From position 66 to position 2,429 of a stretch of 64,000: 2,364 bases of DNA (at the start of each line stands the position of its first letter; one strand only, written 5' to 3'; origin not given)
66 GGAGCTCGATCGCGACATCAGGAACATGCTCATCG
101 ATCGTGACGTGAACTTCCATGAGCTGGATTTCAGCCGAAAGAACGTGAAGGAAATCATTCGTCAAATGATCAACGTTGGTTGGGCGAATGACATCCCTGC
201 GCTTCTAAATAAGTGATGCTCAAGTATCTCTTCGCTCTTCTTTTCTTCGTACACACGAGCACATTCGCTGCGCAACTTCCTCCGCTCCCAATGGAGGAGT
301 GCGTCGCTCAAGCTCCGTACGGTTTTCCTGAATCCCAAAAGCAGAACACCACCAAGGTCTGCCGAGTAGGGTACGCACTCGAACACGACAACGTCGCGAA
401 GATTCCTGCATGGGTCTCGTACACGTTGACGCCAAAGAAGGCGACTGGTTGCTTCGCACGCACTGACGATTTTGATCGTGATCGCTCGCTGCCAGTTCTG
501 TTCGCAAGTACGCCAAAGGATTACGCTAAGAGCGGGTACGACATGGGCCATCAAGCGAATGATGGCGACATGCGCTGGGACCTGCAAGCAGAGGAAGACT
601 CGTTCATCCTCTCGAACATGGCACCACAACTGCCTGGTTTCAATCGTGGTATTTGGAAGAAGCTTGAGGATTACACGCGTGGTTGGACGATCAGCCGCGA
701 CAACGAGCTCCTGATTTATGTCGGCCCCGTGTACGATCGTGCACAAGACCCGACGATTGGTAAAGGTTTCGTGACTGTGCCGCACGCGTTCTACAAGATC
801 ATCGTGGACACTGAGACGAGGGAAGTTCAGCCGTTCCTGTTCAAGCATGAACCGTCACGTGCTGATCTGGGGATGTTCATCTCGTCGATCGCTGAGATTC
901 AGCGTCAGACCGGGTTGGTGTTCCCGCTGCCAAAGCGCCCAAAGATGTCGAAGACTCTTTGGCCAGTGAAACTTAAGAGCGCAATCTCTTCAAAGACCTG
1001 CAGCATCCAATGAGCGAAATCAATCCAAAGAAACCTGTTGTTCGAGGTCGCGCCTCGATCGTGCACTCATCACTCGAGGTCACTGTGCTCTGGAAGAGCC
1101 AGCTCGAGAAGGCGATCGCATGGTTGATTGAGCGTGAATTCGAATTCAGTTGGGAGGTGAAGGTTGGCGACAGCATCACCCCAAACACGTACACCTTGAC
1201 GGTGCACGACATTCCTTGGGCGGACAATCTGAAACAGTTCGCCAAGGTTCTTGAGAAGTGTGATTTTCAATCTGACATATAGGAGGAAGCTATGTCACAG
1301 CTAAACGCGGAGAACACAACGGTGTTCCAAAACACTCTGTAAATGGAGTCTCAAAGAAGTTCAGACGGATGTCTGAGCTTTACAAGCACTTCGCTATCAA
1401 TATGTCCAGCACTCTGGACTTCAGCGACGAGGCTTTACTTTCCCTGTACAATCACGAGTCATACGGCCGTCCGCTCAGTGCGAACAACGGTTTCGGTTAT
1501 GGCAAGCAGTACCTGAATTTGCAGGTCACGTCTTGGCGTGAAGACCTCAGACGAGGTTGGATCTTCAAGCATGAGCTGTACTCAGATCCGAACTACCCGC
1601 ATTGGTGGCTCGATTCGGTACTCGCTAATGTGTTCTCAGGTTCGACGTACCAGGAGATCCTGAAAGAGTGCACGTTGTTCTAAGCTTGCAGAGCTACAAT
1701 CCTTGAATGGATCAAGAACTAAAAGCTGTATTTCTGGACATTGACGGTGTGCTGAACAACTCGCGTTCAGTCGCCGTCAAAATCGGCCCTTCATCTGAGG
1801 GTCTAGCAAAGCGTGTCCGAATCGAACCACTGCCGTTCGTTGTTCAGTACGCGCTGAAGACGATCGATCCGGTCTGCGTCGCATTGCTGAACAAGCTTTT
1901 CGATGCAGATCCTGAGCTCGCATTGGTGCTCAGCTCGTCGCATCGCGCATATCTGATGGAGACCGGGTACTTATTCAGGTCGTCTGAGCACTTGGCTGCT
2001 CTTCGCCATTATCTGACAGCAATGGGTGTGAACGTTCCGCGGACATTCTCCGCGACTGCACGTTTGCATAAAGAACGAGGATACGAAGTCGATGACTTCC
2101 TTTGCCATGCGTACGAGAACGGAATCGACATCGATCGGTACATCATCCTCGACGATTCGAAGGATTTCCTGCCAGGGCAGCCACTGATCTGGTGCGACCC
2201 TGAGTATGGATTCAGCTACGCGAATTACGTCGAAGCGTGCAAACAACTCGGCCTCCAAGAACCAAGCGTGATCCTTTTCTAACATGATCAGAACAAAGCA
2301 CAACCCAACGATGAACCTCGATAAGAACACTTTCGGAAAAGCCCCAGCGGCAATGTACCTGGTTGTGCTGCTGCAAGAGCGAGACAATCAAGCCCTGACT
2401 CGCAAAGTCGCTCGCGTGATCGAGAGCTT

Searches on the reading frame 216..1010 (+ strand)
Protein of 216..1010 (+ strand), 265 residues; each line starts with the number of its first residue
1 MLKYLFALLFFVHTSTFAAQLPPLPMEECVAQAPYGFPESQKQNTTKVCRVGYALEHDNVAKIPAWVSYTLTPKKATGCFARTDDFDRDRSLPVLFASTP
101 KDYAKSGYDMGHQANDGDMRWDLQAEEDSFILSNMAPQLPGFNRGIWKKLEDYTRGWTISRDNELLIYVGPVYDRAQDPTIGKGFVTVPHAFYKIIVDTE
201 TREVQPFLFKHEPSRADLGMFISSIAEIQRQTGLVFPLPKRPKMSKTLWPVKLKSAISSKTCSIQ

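Call 41: search_protein_families(library=pfam, alignment_id=A2, max_evalue=0.0001)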
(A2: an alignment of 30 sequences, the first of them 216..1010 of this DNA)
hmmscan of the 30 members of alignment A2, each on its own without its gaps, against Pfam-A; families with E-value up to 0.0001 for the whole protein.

A. member 1, window:216-1010:+ (265 aa): 1 family
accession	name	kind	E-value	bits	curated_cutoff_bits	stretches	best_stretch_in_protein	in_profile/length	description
PF01223.29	Endonuclease_NS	-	1.1e-43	149.9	23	1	35-236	8-216/223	DNA/RNA non-specific endonuclease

B. families by the number of members that match (of 30 scanned): 9 families
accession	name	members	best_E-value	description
PF05118.21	Asp_Arg_Hydrox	2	9.7e-10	Aspartyl/Asparaginyl beta-hydroxylase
PF01223.29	Endonuclease_NS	1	1.1e-43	DNA/RNA non-specific endonuclease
PF25735.1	Phage_L5_gp82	1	5e-23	Mycobacterium phage L5 gene 82 protein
PF00487.30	FA_desaturase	1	3.3e-18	Fatty acid desaturase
PF04055.27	Radical_SAM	1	2.8e-15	Radical SAM superfamily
PF00816.26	Histone_HNS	1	5.1e-10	H-NS histone C-terminal domain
PF00149.33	Metallophos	1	9.4e-10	Calcineurin-like phosphoesterase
PF02310.24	B12-binding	1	8.8e-06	B12 binding domain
PF13240.11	Zn_Ribbon_1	1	2.4e-05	zinc-ribbon domain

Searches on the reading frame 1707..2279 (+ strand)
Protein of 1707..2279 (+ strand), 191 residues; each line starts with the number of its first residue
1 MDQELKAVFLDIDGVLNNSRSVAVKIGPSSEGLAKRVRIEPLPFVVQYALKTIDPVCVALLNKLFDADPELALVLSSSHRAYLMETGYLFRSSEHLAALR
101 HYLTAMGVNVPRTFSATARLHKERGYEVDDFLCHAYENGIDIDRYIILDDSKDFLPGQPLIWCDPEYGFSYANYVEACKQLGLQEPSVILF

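Call 32: search_protein_families(library=pfam, proteins=[window:1707-2279:+], max_evalue=0.01)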
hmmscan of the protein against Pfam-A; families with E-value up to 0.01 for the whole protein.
window:1707-2279:+ (191 aa): 1 family
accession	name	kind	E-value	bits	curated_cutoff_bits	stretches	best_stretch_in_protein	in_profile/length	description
PF18143.6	HAD_SAK_2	-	2.8e-14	54.1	27.5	1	8-172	2-137/139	HAD domain in Swiss Army Knife RNA repair proteins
